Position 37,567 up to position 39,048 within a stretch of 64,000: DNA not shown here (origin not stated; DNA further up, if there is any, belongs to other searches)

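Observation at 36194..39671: Orphan ComA (phosphosulfolactate synthase) operon with two flavoproteins and an ACT-like protein, heading an envelope-glycan gene run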

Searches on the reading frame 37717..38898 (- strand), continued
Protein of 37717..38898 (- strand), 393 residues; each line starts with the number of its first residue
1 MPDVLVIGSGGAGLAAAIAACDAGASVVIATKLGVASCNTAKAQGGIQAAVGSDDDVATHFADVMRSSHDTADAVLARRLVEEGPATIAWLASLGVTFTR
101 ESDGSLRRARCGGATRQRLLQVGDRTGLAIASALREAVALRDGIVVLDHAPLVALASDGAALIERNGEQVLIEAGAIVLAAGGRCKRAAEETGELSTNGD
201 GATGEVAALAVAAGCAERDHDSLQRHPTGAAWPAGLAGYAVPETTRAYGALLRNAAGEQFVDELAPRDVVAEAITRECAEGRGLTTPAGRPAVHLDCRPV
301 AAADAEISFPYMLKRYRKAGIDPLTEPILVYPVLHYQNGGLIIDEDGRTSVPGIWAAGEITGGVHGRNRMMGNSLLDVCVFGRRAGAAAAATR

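Call 55: search_protein_families(library=ncbifam, proteins=[L101:6045-7550:+, L100:9229-10704:+, L100:6749-7996:+, L101:3955-4839:+, L101:8312-9484:+, L099:12739-13794:+, L099:11494-12120:+, L099:9222-10109:+, L099:10110-10697:+, L101:7543-8301:+], max_evalue=0.001)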
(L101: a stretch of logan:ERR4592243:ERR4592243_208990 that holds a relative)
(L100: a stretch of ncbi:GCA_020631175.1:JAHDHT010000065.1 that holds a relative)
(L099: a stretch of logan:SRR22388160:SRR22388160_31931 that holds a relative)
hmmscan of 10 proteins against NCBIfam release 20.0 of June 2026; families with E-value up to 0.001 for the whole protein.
L101:6045-7550:+ (501 aa): 14 families
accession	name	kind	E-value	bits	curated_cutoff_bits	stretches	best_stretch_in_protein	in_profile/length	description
NF052535.1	CoM_syn_XcbC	exception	4.3e-138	461.1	575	1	10-480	9-477/495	2-phosphosulfolactate phosphatase XcbC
TIGR00838.1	argH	equivalog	1e-78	265.4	279.5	1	32-465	24-451/455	argininosuccinate lyase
NF008964.0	PRK12308.1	equivalog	3.8e-59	200.6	657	1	42-492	35-482/624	argininosuccinate lyase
NF002563.0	PRK02186.1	subfamily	5.8e-57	193.6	625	1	38-426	439-830/890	argininosuccinate lyase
NF005218.0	PRK06705.1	equivalog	1.2e-47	162.8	883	1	34-479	35-483/502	argininosuccinate lyase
NF005000.0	PRK06389.1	equivalog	7.6e-16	58.2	388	1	25-413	20-399/434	argininosuccinate lyase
NF006554.0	PRK09053.1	equivalog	9.3e-12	44.5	595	1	44-422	35-420/453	3-carboxy-cis,cis-muconate cycloisomerase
NF006500.1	PRK08937.2-4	subfamily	3.2e-11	42.7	626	1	112-393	105-389/448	adenylosuccinate lyase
TIGR00928.1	purB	equivalog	1.5e-10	40.4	326.2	1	94-399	77-387/436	adenylosuccinate lyase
TIGR02426.1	protocat_pcaB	equivalog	7e-10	38.3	355.75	1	32-297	16-281/338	3-carboxy-cis,cis-muconate cycloisomerase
NF052536.2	CoM_syn_XcbD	exception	1.3e-09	37.3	600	1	107-407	100-403/443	3-sulfopropionylcysteine synthase XcbD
NF008909.0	PRK12273.1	subfamily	8.9e-09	34.7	510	1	109-292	138-330/474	aspartate ammonia-lyase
NF052556.1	NtrsucLyaStm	equivalog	2.8e-06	26.5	650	1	122-299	127-315/466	nitrosuccinate lyase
TIGR00839.1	aspA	equivalog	1.2e-05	24.5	681.2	1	98-292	120-325/468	aspartate ammonia-lyase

L100:9229-10704:+ (491 aa): 18 families
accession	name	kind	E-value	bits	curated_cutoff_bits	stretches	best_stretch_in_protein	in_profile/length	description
NF052535.1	CoM_syn_XcbC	exception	2.9e-128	428.8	575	1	10-477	9-479/495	2-phosphosulfolactate phosphatase XcbC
TIGR00838.1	argH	equivalog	6.1e-81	272.7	279.5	1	10-457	3-448/455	argininosuccinate lyase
NF008964.0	PRK12308.1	equivalog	1.5e-58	198.6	657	1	70-483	67-475/624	argininosuccinate lyase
NF002563.0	PRK02186.1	subfamily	3.6e-47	161.2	625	1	36-411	437-815/890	argininosuccinate lyase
NF005218.0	PRK06705.1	equivalog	4.1e-40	138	883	1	17-407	17-412/502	argininosuccinate lyase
NF005000.0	PRK06389.1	equivalog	8.4e-20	71.3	388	1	20-313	15-302/434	argininosuccinate lyase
TIGR00928.1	purB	equivalog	5e-19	68.4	326.2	1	97-432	81-425/436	adenylosuccinate lyase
NF006554.0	PRK09053.1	equivalog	1.5e-13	50.4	595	1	104-403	100-402/453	3-carboxy-cis,cis-muconate cycloisomerase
NF052536.2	CoM_syn_XcbD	exception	8.4e-13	47.8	600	1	106-414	100-410/443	3-sulfopropionylcysteine synthase XcbD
TIGR02426.1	protocat_pcaB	equivalog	2.9e-12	46.2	355.75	1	96-292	81-277/338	3-carboxy-cis,cis-muconate cycloisomerase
NF006500.1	PRK08937.2-4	subfamily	3.6e-11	42.5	626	1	106-394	100-391/448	adenylosuccinate lyase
NF008909.0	PRK12273.1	subfamily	1.2e-10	40.9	510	1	120-420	150-460/474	aspartate ammonia-lyase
TIGR00839.1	aspA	equivalog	1.8e-06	27.2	681.2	1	120-290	145-324/468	aspartate ammonia-lyase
NF004631.0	PRK05975.1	equivalog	7.9e-06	25.1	371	1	96-290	90-282/352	3-carboxy-cis,cis-muconate cycloisomerase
TIGR00979.1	fumC_II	equivalog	8.7e-05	21.5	664.75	1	132-365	157-401/458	class II fumarate hydratase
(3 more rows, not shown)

L100:6749-7996:+ (415 aa): 49 families (the best 25 are shown)
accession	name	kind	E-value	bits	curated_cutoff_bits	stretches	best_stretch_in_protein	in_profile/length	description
NF002563.0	PRK02186.1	subfamily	9.7e-25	87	625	1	74-392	76-391/890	argininosuccinate lyase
NF009402.0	PRK12767.1-1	equivalog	4.7e-18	65.1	218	1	5-278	3-278/329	carbamoyl phosphate synthase-like protein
NF009405.0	PRK12767.1-4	equivalog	4.5e-16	58.7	390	1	7-280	3-270/320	carbamoyl phosphate synthase-like protein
NF053643.1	Ddl_archaea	equivalog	5.4e-16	58.5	500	1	6-302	2-296/367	putative pseudomurein biosynthesis ATP-grasp protein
TIGR01369.1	CPSaseII_lrg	equivalog_domain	3.3e-13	48.2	1027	1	18-275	579-840/1052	carbamoyl-phosphate synthase (glutamine-hydrolyzing) large subunit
NF003671.0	PRK05294.1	equivalog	4.4e-12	44.5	599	1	18-275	576-837/1058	carbamoyl-phosphate synthase large subunit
NF002378.0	PRK01372.1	subfamily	6.3e-12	44.8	243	1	97-213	91-207/305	D-alanine--D-alanine ligase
NF009406.0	PRK12767.1-5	equivalog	1.2e-11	44.3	271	1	7-281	5-276/327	carbamoyl phosphate synthase-like protein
NF009403.0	PRK12767.1-2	equivalog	9.9e-11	41.4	286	1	101-280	102-298/342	carbamoyl phosphate synthase-like protein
NF006766.0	PRK09288.1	equivalog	1.2e-10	40.7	339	1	3-194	11-208/396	formate-dependent phosphoribosylglycinamide formyltransferase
NF005543.0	PRK07206.1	subfamily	4.7e-10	38.7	302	1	58-335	61-347/416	hypothetical protein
TIGR01205.1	D_ala_D_alaTIGR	subfamily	5.4e-10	38.7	245.65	1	98-204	98-210/318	D-alanine--D-alanine ligase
TIGR03909.1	pyrrolys_PylC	equivalog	8.4e-10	37.9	248.3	1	12-299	6-275/374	3-methylornithine--L-lysine ligase PylC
NF000206.1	D_ala_D_lac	equivalog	2.3e-09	36.7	550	1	97-194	123-219/342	D-alanine--(R)-lactate ligase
NF002527.0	PRK01966.1-3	equivalog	1.6e-08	34.2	310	1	98-211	110-227/332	D-alanine--D-alanine ligase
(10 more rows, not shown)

L101:3955-4839:+ (294 aa): 0 families

L101:8312-9484:+ (390 aa): 1 family
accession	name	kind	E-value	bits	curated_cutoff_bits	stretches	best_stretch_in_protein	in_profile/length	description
NF002378.0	PRK01372.1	subfamily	0.00069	18.4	243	0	109-283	99-268/305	D-alanine--D-alanine ligase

L099:12739-13794:+ (352 aa): 23 families
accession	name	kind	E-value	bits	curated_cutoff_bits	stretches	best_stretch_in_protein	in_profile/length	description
NF009402.0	PRK12767.1-1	equivalog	8.6e-33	113.5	218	1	15-307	2-278/329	carbamoyl phosphate synthase-like protein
NF009405.0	PRK12767.1-4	equivalog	3e-25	88.9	390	1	29-182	12-159/320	carbamoyl phosphate synthase-like protein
NF009404.0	PRK12767.1-3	equivalog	5e-23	81.5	316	1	44-342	26-324/344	carbamoyl phosphate synthase-like protein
NF009403.0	PRK12767.1-2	equivalog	1.6e-20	73.6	286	1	17-241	2-196/342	carbamoyl phosphate synthase-like protein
NF009406.0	PRK12767.1-5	equivalog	1.8e-17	63.4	271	1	28-180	13-161/327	carbamoyl phosphate synthase-like protein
NF053643.1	Ddl_archaea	equivalog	6e-10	38.6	500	1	106-249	83-202/367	putative pseudomurein biosynthesis ATP-grasp protein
NF005315.0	PRK06849.1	equivalog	4.1e-09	35.9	406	1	61-304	48-275/389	hypothetical protein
TIGR00768.1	rimK_fam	subfamily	6.1e-09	35.6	143.4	1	106-186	65-141/276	RimK family alpha-L-glutamate ligase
TIGR02144.1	LysX_arch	equivalog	6.1e-09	35.4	275.6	1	107-189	66-144/281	lysine biosynthesis protein LysX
NF002563.0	PRK02186.1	subfamily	1.6e-07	29.9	625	1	119-250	97-210/890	argininosuccinate lyase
NF003671.0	PRK05294.1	equivalog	1.9e-07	29.1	599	1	74-249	613-769/1058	carbamoyl-phosphate synthase large subunit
TIGR01235.1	pyruv_carbox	equivalog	5.9e-07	27.3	1114.45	1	77-191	64-176/1143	pyruvate carboxylase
TIGR01369.1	CPSaseII_lrg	equivalog_domain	1.2e-06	26.4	1027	1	75-250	617-773/1052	carbamoyl-phosphate synthase (glutamine-hydrolyzing) large subunit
NF040722.1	MfnD_Meth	equivalog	4.1e-05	23.1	400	0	106-147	96-136/288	tyramine--L-glutamate ligase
TIGR02068.2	cya_phycin_syn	equivalog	9.3e-05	20.6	850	1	123-185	207-266/862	cyanophycin synthetase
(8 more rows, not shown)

L099:11494-12120:+ (208 aa): 19 families
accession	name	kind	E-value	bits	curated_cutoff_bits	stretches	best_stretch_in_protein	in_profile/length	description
TIGR03162.1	ribazole_cobC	equivalog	2.8e-38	131.1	162.9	1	3-179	1-174/176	alpha-ribazole phosphatase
NF045917.1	PhserinePhPspA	equivalog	1.7e-29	103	350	1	1-173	2-174/211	phosphoserine phosphatase PspA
NF005567.0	PRK07238.1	equivalog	2.4e-28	99.5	326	1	2-156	179-333/378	bifunctional RNase H/acid phosphatase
NF002901.0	PRK03482.1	equivalog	1.9e-23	83.3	261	1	2-156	3-157/215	2,3-diphosphoglycerate-dependent phosphoglycerate mutase GpmB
NF011580.0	PRK15004.1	equivalog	8.4e-22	78.2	250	1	1-156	1-156/203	adenosylcobalamin/alpha-ribazole phosphatase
TIGR03848.1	MSMEG_4193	subfamily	2.5e-19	69.5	203.85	1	5-139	4-136/204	MSMEG_4193 family putative phosphomutase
NF009994.0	PRK13463.1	equivalog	9.1e-16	58.2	277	1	3-151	5-153/203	phosphoserine phosphatase 1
NF038349.1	dPGM_arch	equivalog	4.2e-15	56.1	225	1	6-158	4-146/194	2,3-diphosphoglycerate-dependent phosphoglycerate mutase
NF009993.0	PRK13462.1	equivalog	2.4e-12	46.9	226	1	2-152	7-150/203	acid phosphatase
NF002217.0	PRK01112.1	equivalog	1.2e-11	44.4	320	1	2-68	3-68/228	2,3-bisphosphoglycerate-dependent phosphoglycerate mutase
NF002339.0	PRK01295.1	equivalog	7.5e-11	41.9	316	1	3-164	5-173/206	2,3-bisphosphoglycerate-dependent phosphoglycerate mutase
TIGR01258.1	pgm_1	subfamily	2e-10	40.5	81.7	1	1-101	1-105/245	2,3-bisphosphoglycerate-dependent phosphoglycerate mutase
NF010713.0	PRK14115.1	equivalog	6.4e-10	38.7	305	1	2-101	3-106/248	2,3-diphosphoglycerate-dependent phosphoglycerate mutase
NF010718.0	PRK14120.1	equivalog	9.2e-10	38.2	366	1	2-119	6-127/249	phosphoglyceromutase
NF010715.0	PRK14117.1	equivalog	5.7e-09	35.8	421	1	2-97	3-102/230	phosphoglycerate mutase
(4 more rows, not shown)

L099:9222-10109:+ (295 aa): 6 families
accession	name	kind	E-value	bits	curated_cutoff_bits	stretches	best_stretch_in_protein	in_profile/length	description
NF004885.0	PRK06246.1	equivalog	3.9e-100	334.7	276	1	11-284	9-278/279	fumarate hydratase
TIGR00722.1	ttdA_fumA_fumB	subfamily_domain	1.6e-96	322.7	100.65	1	19-284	9-272/273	hydrolyase, tartrate alpha subunit/fumarate domain protein, Fe-S type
NF006084.0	PRK08230.1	equivalog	1.8e-56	191.4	365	1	23-290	26-292/303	L(+)-tartrate dehydratase subunit alpha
NF011920.0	PRK15391.1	subfamily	2.6e-12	45.8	1094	1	37-289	74-332/548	class I fumarate hydratase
NF011919.0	PRK15390.1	equivalog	3.1e-11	42.2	1105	1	39-289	76-332/548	class I fumarate hydratase FumA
NF011921.0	PRK15392.1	equivalog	1.2e-08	34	1060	1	41-289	77-331/550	class I fumarate hydratase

L099:10110-10697:+ (195 aa): 8 families
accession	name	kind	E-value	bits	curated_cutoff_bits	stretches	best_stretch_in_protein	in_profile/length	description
NF004708.0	PRK06043.1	equivalog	1.4e-49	168.3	269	1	3-190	2-190/192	fumarate hydratase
TIGR00723.1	ttdB_fumA_fumB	subfamily_domain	2.3e-48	164.4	145.15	1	15-178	2-169/169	FumA C-terminus/TtdB family hydratase beta subunit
NF006082.0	PRK08228.1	equivalog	5e-45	153.5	264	1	6-193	6-196/205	L(+)-tartrate dehydratase subunit beta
NF006253.0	PRK08395.1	equivalog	6.2e-35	120.4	244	1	5-177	4-164/166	fumarate hydratase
NF005310.0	PRK06842.1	equivalog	2e-30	105.9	238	1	3-177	2-174/185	Fe-S-containing hydro-lyase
NF011919.0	PRK15390.1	equivalog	6.1e-15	54.5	1105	1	7-183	364-542/548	class I fumarate hydratase FumA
NF011920.0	PRK15391.1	subfamily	2.3e-14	52.6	1094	1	13-181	371-540/548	class I fumarate hydratase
NF011921.0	PRK15392.1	equivalog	8.5e-10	37.8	1060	1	5-179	361-537/550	class I fumarate hydratase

L101:7543-8301:+ (252 aa): 1 family
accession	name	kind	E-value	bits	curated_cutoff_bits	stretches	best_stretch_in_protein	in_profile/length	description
TIGR03849.2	arch_ComA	equivalog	2.3e-79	266.2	280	1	13-246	2-240/241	phosphosulfolactate synthase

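Call 86: find_related_loci(query=A4, collection=metagenome_contigs, flank=10000)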
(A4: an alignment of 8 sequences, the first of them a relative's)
Query A4 (411 aa) in metagenome_contigs; peptide patterns used: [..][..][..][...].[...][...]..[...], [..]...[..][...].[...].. (x = any residue, [..] = any of these).
600 stretches matched a pattern (row limit reached: there are more); 561 encode a relative of the query (tblastn E <= 1e-3); the best 80 are kept; 80 distinct loci.
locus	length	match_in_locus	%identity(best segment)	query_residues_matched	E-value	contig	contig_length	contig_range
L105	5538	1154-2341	51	7-402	3e-131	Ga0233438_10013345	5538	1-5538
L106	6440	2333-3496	38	4-400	4e-85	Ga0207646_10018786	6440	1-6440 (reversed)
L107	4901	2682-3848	39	4-396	9e-85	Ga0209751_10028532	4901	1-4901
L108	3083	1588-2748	37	4-399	8e-86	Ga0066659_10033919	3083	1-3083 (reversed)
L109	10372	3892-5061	38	7-400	9e-84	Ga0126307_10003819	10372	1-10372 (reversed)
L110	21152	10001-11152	36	4-396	1e-83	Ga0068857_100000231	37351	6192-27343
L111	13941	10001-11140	37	4-392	2e-82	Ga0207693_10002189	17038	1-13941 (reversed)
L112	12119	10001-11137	37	7-394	3e-82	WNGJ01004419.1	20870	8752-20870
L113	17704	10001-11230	39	5-411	1e-81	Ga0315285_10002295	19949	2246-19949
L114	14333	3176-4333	37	7-396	2e-81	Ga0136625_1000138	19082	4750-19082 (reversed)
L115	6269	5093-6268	37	7-401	1e-81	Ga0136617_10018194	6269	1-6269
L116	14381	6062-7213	36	7-394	4e-81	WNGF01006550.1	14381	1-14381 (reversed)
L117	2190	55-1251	37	7-401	6e-84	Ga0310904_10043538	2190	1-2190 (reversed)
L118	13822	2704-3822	38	7-391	9e-81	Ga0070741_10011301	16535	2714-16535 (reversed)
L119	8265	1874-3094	40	5-402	2e-80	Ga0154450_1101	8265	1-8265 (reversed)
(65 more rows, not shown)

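Call 94: search_protein_families(library=pfam, proteins=[L105:2371-5394:+, L035:11190-11981:-, L035:11974-13245:-, L035:11769-12401:+, L094:8682-9140:-, L101:3955-4839:+, L100:1342-3234:-, L096:12259-13260:+], max_evalue=0.01)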
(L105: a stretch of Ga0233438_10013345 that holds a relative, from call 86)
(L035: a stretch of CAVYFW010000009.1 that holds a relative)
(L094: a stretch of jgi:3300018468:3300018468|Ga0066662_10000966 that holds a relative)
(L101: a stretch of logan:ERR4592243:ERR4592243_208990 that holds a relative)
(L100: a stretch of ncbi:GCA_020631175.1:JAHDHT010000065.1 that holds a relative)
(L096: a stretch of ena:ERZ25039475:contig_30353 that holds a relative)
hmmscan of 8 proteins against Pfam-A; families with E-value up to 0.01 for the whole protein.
L105:2371-5394:+ (1007 aa): 3 families
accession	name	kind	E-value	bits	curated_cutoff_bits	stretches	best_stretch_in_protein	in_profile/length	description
PF00206.25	Lyase_1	-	5.1e-38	131.7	27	1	77-306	66-312/312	Lyase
PF00501.34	AMP-binding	-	1.4e-37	129.9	29.9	1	507-860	2-384/384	AMP-binding enzyme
PF14698.11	ASL_C2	-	2.9e-10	40.9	27.3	1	368-423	1-55/69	Argininosuccinate lyase C-terminal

L035:11190-11981:- (263 aa): 0 families

L035:11974-13245:- (423 aa): 0 families

L035:11769-12401:+ (210 aa): 0 families

L094:8682-9140:- (152 aa): 1 family
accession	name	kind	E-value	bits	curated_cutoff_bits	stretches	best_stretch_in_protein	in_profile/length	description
PF13302.13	Acetyltransf_3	-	2.7e-05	25.3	25.4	1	22-121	1-90/138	Acetyltransferase (GNAT) domain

L101:3955-4839:+ (294 aa): 2 families
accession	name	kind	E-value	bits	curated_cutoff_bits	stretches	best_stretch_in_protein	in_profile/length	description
PF01522.26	Polysacc_deac_1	-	0.00043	20.7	23.1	1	32-140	15-90/124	Polysaccharide deacetylase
PF10096.14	DUF2334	-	0.0025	17.9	26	0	100-226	58-169/203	Uncharacterized protein conserved in bacteria (DUF2334)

L100:1342-3234:- (630 aa): 0 families

L096:12259-13260:+ (333 aa): 1 family
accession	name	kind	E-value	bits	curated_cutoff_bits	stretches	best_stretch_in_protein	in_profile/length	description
PF20067.5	SSL_N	-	0.0014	18.9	18.9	0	144-160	24-40/46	Strictosidine synthase-like, N-terminal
